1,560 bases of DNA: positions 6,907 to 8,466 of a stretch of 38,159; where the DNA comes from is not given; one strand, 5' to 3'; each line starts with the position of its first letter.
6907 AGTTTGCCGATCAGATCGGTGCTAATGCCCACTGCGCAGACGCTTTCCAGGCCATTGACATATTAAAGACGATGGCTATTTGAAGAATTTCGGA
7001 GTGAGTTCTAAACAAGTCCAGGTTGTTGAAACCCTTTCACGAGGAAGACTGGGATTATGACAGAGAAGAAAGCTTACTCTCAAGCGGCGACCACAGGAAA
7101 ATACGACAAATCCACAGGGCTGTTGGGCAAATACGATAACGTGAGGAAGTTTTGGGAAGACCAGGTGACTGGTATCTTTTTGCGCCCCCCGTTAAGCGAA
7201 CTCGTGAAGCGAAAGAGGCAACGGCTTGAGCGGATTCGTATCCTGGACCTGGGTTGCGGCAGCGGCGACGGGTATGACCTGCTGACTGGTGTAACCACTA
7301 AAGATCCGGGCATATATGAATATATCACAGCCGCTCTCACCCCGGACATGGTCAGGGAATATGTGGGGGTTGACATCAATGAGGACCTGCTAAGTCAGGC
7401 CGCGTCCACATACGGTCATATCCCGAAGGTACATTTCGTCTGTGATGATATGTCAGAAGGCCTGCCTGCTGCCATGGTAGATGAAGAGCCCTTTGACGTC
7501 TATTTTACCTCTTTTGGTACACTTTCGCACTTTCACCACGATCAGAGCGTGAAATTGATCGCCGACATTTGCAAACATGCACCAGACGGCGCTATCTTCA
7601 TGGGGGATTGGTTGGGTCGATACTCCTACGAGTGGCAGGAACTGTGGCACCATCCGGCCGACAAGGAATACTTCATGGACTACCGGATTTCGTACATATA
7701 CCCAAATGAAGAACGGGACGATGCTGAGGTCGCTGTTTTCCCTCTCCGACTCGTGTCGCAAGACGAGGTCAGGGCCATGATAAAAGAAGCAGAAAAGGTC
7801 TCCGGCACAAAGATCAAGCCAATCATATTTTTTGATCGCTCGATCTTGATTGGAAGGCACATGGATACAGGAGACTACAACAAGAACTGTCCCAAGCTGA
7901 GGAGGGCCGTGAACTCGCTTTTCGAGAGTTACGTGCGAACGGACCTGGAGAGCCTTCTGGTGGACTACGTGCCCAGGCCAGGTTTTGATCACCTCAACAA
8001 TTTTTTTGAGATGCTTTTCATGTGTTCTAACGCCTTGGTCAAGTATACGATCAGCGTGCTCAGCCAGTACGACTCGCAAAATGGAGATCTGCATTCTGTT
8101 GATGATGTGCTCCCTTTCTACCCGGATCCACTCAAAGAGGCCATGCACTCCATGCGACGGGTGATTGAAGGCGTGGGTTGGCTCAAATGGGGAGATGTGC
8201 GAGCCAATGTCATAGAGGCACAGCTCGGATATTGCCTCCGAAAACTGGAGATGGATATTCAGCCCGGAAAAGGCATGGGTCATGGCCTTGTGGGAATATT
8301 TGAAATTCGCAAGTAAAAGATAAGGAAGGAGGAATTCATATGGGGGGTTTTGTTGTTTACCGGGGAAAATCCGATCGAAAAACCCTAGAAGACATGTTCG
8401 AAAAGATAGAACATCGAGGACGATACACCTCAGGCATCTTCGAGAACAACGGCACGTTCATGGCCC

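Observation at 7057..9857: SAM methyltransferase plus AsnB-like amidoligase lacking the glutaminase nucleophile, appended to a corrinoid demethylation locus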

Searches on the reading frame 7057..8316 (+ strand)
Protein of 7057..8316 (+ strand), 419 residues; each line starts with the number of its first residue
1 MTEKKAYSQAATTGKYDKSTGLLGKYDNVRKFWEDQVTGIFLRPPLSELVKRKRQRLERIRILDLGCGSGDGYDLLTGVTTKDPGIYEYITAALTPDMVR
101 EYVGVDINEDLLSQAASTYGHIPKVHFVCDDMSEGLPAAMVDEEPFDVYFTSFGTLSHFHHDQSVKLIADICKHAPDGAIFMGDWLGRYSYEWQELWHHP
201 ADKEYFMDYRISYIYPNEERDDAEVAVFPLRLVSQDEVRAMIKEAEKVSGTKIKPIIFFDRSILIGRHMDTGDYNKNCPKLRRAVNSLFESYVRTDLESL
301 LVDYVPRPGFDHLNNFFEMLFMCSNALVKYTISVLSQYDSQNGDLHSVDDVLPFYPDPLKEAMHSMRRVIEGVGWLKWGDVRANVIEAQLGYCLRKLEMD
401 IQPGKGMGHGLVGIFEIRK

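Call 3: search_protein_families(library=pfam, proteins=[window:7057-8316:+], max_evalue=0.01)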
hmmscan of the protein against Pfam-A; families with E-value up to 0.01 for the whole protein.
window:7057-8316:+ (419 aa): 7 families
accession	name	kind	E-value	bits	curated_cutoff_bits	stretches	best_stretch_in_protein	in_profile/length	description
PF13649.12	Methyltransf_25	-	1.4e-09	38.9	27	1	94-174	15-92/97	Methyltransferase domain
PF13847.12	Methyltransf_31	-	1.7e-05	25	27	1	60-160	5-88/145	Methyltransferase domain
PF13489.12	Methyltransf_23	-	9.7e-05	22.6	27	1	50-201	13-136/164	Methyltransferase domain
PF08241.18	Methyltransf_11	-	0.00011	23.2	21.2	0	91-172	11-87/95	Methyltransferase domain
PF08242.18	Methyltransf_12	-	0.00041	21.4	30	1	80-178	18-95/98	Methyltransferase domain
PF03291.22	mRNA_G-N7_MeTrfase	-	0.0012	18.4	26.6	1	47-183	50-180/315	mRNA (guanine-N(7))-methyltransferase domain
PF01209.24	Ubie_methyltran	-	0.0038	17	20.1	1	53-163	42-134/233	ubiE/COQ5 methyltransferase family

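Call 9: search_protein_families(library=ncbifam, proteins=[window:7057-8316:+], max_evalue=0.01)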
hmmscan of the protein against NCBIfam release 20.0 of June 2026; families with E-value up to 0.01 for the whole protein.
window:7057-8316:+ (419 aa): 2 families
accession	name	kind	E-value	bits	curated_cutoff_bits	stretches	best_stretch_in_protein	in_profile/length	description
TIGR02072.1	BioC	equivalog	0.0029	17.4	184.95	0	48-70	25-46/244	malonyl-ACP O-methyltransferase BioC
NF045667.1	MTase_DVU1556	equivalog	0.0043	16.5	155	0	58-78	22-42/213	DVU_1556 family methyltransferase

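Call 11: search_solved_structures(query=window:7057-8316:+, max_evalue=1, show_alignments=2)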
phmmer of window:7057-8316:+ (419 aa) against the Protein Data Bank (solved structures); distinct sequences matched with E-value up to 1: 2.
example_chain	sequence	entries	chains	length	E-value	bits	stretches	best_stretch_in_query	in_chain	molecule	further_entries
1wzn_A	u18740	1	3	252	0.099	14.5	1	100-187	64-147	SAM-dependent methyltransferase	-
3lcc_A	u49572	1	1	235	0.25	13.2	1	94-142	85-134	Putative methyl chloride transferase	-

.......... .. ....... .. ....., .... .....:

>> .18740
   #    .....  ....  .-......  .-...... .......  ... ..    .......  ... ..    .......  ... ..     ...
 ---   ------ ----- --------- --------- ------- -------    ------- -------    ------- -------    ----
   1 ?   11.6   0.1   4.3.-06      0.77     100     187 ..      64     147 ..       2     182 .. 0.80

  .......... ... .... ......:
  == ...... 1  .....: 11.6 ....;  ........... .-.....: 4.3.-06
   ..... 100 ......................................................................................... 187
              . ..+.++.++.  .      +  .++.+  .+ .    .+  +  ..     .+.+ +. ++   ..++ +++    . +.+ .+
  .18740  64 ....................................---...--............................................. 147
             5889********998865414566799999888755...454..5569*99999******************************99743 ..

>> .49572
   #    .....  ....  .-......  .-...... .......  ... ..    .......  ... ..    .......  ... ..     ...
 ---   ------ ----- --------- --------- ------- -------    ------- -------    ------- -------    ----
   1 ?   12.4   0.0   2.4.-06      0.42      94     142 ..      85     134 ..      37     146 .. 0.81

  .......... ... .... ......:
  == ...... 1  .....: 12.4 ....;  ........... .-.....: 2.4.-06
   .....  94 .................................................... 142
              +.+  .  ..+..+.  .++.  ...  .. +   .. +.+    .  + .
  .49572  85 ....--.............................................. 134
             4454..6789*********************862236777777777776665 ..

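Call 12: find_homologous_proteins(query=window:7057-8316:+, max_evalue=0.001)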
Query window:7057-8316:+ (419 aa): 1662 proteins with E <= 0.001 among 6748 candidates; the best 120 are listed.
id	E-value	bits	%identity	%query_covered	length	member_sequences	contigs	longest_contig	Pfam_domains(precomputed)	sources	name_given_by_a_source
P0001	9.6e-284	959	97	100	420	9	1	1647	PF13847.13,PF13649.13,PF08241.19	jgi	-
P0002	1.8e-244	829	84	100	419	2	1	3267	PF13847.13,PF13649.13,PF08241.19,PF08242.19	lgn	-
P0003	4.2e-238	808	81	100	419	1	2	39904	PF13847.13,PF13649.13,PF08241.19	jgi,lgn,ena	-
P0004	1.0e-235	800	80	100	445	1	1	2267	PF13847.13,PF13649.13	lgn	-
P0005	1.4e-235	800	81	100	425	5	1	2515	PF13847.13,PF13649.13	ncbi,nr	ncbi:MAG: hypothetical protein BA872_08685 [Desulfobacterales bacterium C00003060]|nr:MAG: hypotheti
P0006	4.9e-233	791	80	100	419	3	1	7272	PF13847.13,PF13649.13,PF08241.19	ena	-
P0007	1.8e-231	786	80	100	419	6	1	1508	PF13847.13,PF13649.13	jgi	jgi:SAM-dependent methyltransferase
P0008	1.7e-230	783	79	100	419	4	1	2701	PF13847.13,PF13649.13,PF08241.19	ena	-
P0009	5.2e-228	775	79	100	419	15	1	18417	PF13649.13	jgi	jgi:SAM-dependent methyltransferase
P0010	5.2e-227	772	79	100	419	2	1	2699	PF13847.13,PF13649.13,PF08241.19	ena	-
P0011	1.1e-226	771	78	100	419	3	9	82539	PF13847.13,PF13649.13,PF08242.19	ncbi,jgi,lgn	-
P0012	1.1e-224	764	75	100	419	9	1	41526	PF13847.13,PF13649.13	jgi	-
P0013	4.8e-224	762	75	100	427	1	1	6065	PF13847.13,PF13649.13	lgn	-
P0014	1.0e-223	761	77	100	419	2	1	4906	PF13847.13,PF13649.13,PF08242.19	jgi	jgi:SAM-dependent methyltransferase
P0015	5.9e-223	758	76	100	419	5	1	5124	PF13847.13,PF13649.13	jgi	jgi:SAM-dependent methyltransferase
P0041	8.4e-214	728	72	100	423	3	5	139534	PF13847.13,PF13649.13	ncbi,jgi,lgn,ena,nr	ncbi:MAG: class I SAM-dependent methyltransferase [Deltaproteobacteria bacterium]|nr:class I SAM-dep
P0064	3.6e-211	719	70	100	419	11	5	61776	PF13847.13,PF13649.13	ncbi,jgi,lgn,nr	ncbi:MAG: hypothetical protein AVO38_13185 [delta proteobacterium ML8_D]|jgi:SAM-dependent methyltra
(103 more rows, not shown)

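Call 13: find_encoding_contigs(protein=P0041, flank=8000, max_places=3)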
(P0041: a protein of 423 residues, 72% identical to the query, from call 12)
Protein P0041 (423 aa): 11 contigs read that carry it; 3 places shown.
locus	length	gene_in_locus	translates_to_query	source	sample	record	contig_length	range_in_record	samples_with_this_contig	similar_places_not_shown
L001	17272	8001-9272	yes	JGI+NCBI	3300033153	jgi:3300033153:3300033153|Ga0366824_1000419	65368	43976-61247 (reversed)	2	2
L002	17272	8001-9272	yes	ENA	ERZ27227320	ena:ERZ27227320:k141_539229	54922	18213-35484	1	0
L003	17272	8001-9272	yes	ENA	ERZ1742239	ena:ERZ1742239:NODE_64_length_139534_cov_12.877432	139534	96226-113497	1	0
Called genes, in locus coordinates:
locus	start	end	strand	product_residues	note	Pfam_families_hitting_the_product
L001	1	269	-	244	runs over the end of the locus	PF00528:BPD_transp_1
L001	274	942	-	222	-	PF00528:BPD_transp_1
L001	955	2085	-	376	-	PF00005:ABC_tran, PF13304:AAA_21 (faint), PF00571:CBS (weak)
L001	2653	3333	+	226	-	-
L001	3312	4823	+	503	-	PF06253:MTTB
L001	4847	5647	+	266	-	PF00809:Pterin_bind, PF03599:CdhD (weak)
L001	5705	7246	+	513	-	PF06253:MTTB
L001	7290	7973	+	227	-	PF02607:B12-binding_2, PF02310:B12-binding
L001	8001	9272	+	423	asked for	PF13847:Methyltransf_31 (weak), PF13649:Methyltransf_25 (weak)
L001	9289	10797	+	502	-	PF13522:GATase_6, PF13537:GATase_7, PF12481:DUF3700 (weak), PF00733:Asn_synthase, PF02540:NAD_synthase (weak), PF00733:Asn_synthase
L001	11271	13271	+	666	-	PF00072:Response_reg, PF00004:AAA, PF07728:AAA_5 (weak), PF22667:Lon_lid, PF05362:Lon_C, PF13541:ChlI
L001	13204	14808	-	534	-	PF13231:PMT_2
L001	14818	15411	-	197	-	PF04140:ICMT (weak), PF04191:PEMT, PF01222:ERG4_ERG24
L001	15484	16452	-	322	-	PF01408:GFO_IDH_MocA, PF02894:GFO_IDH_MocA_C, PF22725:GFO_IDH_MocA_C3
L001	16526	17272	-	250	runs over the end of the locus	PF09335:VTT_dom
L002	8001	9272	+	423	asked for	PF13847:Methyltransf_31 (weak), PF13649:Methyltransf_25 (weak)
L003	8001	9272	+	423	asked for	PF13847:Methyltransf_31 (weak), PF13649:Methyltransf_25 (weak)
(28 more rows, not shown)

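Call 14: find_encoding_contigs(protein=P0064, flank=8000, max_places=3)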
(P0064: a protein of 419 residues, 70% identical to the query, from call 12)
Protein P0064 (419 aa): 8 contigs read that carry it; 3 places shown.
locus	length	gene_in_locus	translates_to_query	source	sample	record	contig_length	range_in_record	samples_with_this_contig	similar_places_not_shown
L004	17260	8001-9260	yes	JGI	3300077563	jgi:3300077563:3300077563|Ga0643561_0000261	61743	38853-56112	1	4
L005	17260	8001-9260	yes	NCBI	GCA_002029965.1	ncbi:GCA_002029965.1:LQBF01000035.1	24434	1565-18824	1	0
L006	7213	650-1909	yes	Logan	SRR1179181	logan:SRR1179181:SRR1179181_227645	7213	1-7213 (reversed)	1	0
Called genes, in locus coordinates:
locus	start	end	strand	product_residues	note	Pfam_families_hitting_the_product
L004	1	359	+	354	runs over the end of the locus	PF04055:Radical_SAM, PF13353:Fer4_12 (faint)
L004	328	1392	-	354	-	PF09084:NMT1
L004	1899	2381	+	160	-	PF01978:TrmB (faint), PF13463:HTH_27 (faint), PF22381:Staph_reg_Sar_Rot, PF01047:MarR, PF12802:MarR_2, PF13412:HTH_24 (faint)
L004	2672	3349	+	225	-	PF02965:Met_synt_B12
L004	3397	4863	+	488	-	PF06253:MTTB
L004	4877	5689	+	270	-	PF00809:Pterin_bind, PF03599:CdhD (weak)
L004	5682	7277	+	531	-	PF06253:MTTB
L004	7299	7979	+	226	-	PF02607:B12-binding_2, PF02310:B12-binding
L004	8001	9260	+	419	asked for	PF13649:Methyltransf_25 (faint), PF13847:Methyltransf_31 (weak)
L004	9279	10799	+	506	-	PF13537:GATase_7, PF00733:Asn_synthase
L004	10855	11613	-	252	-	PF00528:BPD_transp_1 (weak)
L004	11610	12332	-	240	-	PF00005:ABC_tran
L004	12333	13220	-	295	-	PF03692:CxxCxxCC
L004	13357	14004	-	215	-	PF12804:NTP_transf_3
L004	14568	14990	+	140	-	PF12838:Fer4_7, PF13187:Fer4_9 (weak), PF00037:Fer4 (weak), PF12139:APS-reductase_C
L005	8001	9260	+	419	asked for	PF13649:Methyltransf_25 (faint), PF13847:Methyltransf_31 (weak)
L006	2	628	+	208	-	?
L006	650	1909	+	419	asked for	PF13649:Methyltransf_25 (faint), PF13847:Methyltransf_31 (weak)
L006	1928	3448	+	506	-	PF13537:GATase_7, PF00733:Asn_synthase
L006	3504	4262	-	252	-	PF00528:BPD_transp_1 (weak)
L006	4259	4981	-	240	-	PF00005:ABC_tran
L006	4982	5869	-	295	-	PF03692:CxxCxxCC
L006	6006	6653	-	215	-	PF12804:NTP_transf_3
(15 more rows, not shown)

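Call 16: find_related_loci(query=window:7057-8316:+, collection=genome_contigs, flank=10000)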
Query window:7057-8316:+ (419 aa) in genome_contigs; peptide patterns used: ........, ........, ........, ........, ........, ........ (x = any residue, [..] = any of these).
101 stretches matched a pattern; 79 encode a relative of the query (tblastn E <= 1e-3); 79 distinct loci.
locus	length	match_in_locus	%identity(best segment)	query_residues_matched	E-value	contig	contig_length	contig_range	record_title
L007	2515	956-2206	81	3-419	0e+0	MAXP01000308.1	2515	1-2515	MAG: Desulfobacterales bacterium C00003060 5datasets_contig_73813.2, whole genome shotgun sequence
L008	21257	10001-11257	81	1-419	0e+0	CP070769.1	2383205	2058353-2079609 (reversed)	MAG: Desulfobacterales bacterium isolate bin233 chromosome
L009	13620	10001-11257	78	1-419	0e+0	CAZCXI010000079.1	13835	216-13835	MAG TPA_asm: uncultured Desulfobacterales bacterium isolate SRP214966_co1_404 genome assembly, contig: NODE_6839_length_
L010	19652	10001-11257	78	1-419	0e+0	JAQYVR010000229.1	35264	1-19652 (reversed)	MAG: Desulfobacteria bacterium isolate SG_15_bin16 SG_15_bin.16.orig_15_k141_4646975, whole genome shotgun sequence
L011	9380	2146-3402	72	1-419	0e+0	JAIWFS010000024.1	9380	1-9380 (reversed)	MAG: archaeon isolate JL_RS_05_5 NODE_2334_length_9380_cov_1.358332, whole genome shotgun sequence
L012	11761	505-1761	72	1-419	0e+0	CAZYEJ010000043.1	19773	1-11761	MAG TPA_asm: uncultured Thermodesulfobacteriaceae bacterium isolate SRP191223_co2_305 genome assembly, contig: NODE_1460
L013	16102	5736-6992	72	1-419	0e+0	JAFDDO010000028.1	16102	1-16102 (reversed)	MAG: Deltaproteobacteria bacterium isolate Meg19_1012_Bin_147 Meg19_1012_Bin_147_scaffold_9823, whole genome shotgun seq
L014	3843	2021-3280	73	1-419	0e+0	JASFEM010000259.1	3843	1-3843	MAG: Syntrophobacterales bacterium isolate D0606M12metaG_Bin_34 D0606M12metaG_FD_scaffold_9794_c1, whole genome shotgun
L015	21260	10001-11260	72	1-419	0e+0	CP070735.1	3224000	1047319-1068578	MAG: Deltaproteobacteria bacterium isolate bin40 chromosome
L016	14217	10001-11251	71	3-419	0e+0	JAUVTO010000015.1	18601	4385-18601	MAG: Desulfobacterales bacterium isolate CSMAG_768 CSMAG_768_k141_49971_length_18601_cov_16.9005, whole genome shotgun s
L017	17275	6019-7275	72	1-419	0e+0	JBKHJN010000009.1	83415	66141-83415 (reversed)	MAG: Desulfobacteraceae bacterium isolate D4M11_8 NODE_71_length_83415_cov_23.191135, whole genome shotgun sequence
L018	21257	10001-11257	74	1-419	0e+0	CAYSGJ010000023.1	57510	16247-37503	MAG TPA_asm: uncultured Desulfobacterales bacterium isolate SRP067234_co1_278 genome assembly, contig: k99_450796, whole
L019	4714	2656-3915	73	1-419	0e+0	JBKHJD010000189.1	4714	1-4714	MAG: Syntrophobacteria bacterium isolate D4M11_17 NODE_12279_length_4714_cov_5.789654, whole genome shotgun sequence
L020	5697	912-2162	70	3-419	0e+0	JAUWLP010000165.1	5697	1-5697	MAG: Desulfobacteraceae bacterium isolate CSMAG_2375 CSMAG_2375_k141_685772_length_5697_cov_17.3634, whole genome shotgu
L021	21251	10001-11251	70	3-419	0e+0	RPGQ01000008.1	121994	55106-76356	MAG: Desulfobacteraceae bacterium Eth-SRB2 Scaffold13_pilon, whole genome shotgun sequence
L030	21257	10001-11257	68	1-419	0e+0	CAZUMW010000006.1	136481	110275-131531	MAG TPA_asm: uncultured Thermodesulfobacteriota bacterium isolate SRP141376_co4_104 genome assembly, contig: NODE_137_le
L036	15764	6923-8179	70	1-419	0e+0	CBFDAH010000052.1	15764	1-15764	MAG TPA_asm: uncultured Syntrophobacterales bacterium isolate SRR26215690_maxbin2_23 genome assembly, contig: ERZ2507347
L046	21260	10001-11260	51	3-419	1e-131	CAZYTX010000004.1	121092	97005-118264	MAG TPA_asm: uncultured bacterium isolate SRP141376_co1_373 genome assembly, contig: NODE_349_length_121092_cov_9.481803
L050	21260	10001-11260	49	3-419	2e-128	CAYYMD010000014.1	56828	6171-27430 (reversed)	MAG TPA_asm: uncultured Planctomycetaceae bacterium isolate SRP332253_co2_255 genome assembly, contig: NODE_444_length_5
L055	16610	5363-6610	47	1-417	2e-126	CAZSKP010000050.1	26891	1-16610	MAG TPA_asm: uncultured bacterium isolate binchicken_co294_12 genome assembly, contig: NODE_2173_length_26891_cov_7.6832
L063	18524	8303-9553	47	6-419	5e-124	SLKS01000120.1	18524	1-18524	MAG: Kiritimatiellae bacterium isolate CSSed165cm_27R1 CSSed16-5cm-7675, whole genome shotgun sequence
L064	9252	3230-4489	48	3-419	6e-124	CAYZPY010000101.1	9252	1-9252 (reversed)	MAG TPA_asm: uncultured Planctomycetaceae bacterium isolate SRP141376_co1_245 genome assembly, contig: NODE_13469_length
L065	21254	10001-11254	48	3-417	3e-122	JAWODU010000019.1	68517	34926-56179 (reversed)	MAG: Kiritimatiellia bacterium isolate BLK5-2.bin.47 k191_1350596, whole genome shotgun sequence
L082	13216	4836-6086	48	6-419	8e-114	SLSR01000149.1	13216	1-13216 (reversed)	MAG: Lentisphaeria bacterium isolate CSSed165cm_64 CSSed16-5cm-15413, whole genome shotgun sequence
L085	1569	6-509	48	253-419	1e-46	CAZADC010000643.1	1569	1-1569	MAG TPA_asm: uncultured Planctomycetaceae bacterium isolate SRP332253_co2_121 genome assembly, contig: NODE_105263_lengt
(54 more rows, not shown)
